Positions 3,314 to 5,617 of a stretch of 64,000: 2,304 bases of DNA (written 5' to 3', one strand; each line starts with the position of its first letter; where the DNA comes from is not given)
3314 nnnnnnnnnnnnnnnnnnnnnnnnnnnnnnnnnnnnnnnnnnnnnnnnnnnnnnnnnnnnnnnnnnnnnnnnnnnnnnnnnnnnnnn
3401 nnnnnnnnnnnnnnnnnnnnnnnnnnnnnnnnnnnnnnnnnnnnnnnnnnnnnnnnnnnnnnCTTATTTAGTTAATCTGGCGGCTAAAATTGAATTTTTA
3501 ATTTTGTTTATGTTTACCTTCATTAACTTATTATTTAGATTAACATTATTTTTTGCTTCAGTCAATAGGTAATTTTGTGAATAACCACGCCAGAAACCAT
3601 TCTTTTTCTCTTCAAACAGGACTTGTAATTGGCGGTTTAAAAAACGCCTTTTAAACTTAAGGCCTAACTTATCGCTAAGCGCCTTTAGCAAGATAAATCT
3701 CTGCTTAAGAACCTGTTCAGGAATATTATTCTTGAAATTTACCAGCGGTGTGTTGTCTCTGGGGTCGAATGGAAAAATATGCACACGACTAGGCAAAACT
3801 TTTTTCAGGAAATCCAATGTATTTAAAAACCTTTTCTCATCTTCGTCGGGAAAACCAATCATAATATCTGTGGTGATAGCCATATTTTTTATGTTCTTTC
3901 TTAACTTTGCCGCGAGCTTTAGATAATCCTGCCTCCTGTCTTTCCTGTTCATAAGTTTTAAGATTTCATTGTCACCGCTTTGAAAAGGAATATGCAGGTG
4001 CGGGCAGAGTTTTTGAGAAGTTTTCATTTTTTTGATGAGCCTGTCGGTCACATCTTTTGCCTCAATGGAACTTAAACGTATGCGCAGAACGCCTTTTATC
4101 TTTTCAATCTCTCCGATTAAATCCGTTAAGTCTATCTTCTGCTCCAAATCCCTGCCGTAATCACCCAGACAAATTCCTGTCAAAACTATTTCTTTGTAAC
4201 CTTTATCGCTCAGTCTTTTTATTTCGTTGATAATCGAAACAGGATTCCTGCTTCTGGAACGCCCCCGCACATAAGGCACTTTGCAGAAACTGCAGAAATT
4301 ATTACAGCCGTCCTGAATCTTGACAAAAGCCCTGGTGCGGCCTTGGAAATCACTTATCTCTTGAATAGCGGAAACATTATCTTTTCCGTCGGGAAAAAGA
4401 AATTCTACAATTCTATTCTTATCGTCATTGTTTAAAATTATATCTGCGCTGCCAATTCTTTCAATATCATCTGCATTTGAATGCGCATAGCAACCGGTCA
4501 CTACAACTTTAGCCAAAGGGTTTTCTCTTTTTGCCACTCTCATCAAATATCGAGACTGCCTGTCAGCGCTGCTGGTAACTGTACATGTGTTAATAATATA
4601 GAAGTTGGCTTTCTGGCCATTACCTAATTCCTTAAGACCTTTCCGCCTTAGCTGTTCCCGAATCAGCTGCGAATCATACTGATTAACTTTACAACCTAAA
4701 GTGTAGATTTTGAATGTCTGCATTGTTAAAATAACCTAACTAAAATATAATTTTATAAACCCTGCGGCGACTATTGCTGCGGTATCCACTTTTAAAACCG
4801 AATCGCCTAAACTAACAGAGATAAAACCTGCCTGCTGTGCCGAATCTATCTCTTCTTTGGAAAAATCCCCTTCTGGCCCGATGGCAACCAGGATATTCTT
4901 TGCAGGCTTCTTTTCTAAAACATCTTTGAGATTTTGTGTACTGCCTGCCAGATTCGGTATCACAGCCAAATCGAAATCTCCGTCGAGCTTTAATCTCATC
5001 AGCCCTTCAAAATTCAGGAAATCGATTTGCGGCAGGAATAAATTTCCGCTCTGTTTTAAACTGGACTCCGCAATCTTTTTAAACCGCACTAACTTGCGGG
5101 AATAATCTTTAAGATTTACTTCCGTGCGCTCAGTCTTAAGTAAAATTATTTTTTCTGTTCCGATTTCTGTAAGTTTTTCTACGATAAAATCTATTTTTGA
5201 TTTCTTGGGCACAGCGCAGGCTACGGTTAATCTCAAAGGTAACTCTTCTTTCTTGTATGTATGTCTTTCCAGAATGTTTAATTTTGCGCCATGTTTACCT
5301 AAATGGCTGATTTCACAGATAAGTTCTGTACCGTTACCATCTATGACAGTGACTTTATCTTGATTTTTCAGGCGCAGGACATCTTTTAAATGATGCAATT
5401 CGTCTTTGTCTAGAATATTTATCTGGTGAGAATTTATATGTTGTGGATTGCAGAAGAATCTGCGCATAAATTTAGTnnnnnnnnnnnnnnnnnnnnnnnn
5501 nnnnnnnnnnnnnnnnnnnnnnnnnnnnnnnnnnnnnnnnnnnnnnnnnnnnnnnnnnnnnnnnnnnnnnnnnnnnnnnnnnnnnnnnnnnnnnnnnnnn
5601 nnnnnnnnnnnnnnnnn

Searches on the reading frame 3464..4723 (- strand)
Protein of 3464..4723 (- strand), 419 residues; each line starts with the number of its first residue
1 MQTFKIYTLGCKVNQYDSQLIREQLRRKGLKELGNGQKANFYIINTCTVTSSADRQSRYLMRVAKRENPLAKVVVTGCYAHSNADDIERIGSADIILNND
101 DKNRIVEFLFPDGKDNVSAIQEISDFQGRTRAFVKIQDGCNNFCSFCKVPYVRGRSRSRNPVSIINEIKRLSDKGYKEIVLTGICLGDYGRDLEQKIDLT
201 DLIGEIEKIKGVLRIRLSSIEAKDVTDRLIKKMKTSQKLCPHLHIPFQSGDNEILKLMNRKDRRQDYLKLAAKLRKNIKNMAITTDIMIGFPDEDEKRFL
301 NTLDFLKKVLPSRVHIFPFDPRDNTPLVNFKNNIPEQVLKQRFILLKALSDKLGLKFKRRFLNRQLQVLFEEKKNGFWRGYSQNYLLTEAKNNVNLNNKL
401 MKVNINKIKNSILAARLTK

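Call 6: search_protein_families(library=pfam, proteins=[window:3464-4723:-], max_evalue=0.001)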
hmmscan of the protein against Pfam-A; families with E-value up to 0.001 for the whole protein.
window:3464-4723:- (419 aa): 2 families
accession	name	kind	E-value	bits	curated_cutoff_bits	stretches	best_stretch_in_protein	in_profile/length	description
PF04055.27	Radical_SAM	-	3e-26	93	29.5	1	135-306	2-166/166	Radical SAM superfamily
PF00919.26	UPF0004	-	7.3e-25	87.3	27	1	4-96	2-96/98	Uncharacterized protein family UPF0004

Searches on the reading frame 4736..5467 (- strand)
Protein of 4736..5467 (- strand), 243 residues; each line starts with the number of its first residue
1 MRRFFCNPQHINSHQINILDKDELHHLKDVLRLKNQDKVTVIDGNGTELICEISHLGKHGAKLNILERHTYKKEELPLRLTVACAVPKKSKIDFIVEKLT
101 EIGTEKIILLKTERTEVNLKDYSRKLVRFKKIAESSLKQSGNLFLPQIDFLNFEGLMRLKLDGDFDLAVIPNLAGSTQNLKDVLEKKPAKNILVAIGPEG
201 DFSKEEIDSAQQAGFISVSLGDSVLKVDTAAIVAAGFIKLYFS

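Call 6: search_protein_families(library=pfam, proteins=[window:4736-5467:-], max_evalue=0.001)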
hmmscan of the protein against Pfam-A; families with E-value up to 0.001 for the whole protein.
window:4736-5467:- (243 aa): 2 families
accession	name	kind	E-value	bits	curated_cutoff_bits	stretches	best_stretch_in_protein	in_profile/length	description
PF04452.19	Methyltrans_RNA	-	3.9e-42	144.1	23.9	1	75-238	2-164/165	RNA methyltransferase domain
PF20260.4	PUA_4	-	8.4e-13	48.6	23.9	1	19-65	1-47/48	RNA methyltransferase PUA domain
